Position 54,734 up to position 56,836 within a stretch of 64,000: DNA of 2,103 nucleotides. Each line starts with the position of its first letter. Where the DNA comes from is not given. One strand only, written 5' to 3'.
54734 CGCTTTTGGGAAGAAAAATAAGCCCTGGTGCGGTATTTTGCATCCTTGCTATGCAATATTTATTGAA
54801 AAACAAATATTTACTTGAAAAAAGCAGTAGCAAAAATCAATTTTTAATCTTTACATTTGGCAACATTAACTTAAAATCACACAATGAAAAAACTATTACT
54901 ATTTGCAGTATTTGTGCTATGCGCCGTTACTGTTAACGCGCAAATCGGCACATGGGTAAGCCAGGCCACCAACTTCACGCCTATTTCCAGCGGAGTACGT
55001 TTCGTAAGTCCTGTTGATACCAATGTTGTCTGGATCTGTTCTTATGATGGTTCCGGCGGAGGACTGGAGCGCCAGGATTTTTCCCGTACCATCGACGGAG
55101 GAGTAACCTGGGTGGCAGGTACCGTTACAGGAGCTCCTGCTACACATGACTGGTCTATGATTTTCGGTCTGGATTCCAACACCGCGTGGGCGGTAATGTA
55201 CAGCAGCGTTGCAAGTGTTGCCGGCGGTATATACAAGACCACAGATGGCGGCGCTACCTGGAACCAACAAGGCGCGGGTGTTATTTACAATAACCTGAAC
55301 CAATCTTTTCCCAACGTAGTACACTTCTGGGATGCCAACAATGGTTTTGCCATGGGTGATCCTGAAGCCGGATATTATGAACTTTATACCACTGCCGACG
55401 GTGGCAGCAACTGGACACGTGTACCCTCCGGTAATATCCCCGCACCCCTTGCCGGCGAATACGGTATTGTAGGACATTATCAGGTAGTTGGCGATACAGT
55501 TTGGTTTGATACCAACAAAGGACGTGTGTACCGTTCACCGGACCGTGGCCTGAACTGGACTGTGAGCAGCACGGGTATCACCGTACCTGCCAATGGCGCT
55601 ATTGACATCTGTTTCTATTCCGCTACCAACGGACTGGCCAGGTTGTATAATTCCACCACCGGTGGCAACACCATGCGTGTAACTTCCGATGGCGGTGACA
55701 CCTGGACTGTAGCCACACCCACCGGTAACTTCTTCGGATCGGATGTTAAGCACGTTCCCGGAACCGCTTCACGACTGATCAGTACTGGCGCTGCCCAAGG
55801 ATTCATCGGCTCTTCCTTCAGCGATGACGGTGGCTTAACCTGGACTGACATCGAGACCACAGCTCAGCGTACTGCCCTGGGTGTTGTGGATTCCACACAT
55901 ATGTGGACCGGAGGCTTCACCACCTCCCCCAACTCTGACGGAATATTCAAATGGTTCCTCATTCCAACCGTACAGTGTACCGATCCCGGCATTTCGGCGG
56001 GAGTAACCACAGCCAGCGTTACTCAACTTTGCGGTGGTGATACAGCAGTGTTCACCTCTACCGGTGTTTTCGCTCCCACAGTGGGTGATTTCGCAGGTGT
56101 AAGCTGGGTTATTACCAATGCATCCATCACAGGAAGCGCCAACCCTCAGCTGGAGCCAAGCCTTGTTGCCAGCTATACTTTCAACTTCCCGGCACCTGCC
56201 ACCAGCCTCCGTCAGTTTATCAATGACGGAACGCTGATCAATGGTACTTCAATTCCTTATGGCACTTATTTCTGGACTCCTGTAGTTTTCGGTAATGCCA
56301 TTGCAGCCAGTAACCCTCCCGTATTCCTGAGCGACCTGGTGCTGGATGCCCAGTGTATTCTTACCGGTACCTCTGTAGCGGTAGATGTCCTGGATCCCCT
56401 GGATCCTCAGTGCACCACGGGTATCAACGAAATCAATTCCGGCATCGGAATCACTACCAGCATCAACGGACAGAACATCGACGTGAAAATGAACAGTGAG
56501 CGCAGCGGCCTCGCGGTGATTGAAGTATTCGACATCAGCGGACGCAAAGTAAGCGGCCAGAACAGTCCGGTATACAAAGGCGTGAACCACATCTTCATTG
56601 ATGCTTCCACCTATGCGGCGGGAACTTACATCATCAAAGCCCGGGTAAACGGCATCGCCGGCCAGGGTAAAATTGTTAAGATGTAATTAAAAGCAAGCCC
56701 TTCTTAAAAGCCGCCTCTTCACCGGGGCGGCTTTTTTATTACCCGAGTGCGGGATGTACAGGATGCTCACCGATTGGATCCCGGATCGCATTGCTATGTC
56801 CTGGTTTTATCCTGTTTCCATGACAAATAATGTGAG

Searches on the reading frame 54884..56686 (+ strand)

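Call 11: search_protein_families(library=pfam, proteins=[window:54884-56686:+])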
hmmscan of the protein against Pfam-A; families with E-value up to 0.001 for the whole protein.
window:54884-56686:+ (600 aa): 4 families
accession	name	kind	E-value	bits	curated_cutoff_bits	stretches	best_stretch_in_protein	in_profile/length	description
PF15902.12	Sortilin-Vps10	-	9e-08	31.7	33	0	66-180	3-112/446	Sortilin, neurotensin receptor 3,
PF14870.12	PSII_BNR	-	1.1e-07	31.9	27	1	116-228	40-140/303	Photosynthesis system II assembly factor YCF48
PF02012.26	BNR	-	4.1e-06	26.4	27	0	117-127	1-11/12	BNR/Asp-box repeat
PF18962.6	Por_Secre_tail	-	0.00028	21.5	27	1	532-590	10-66/75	Secretion system C-terminal sorting domain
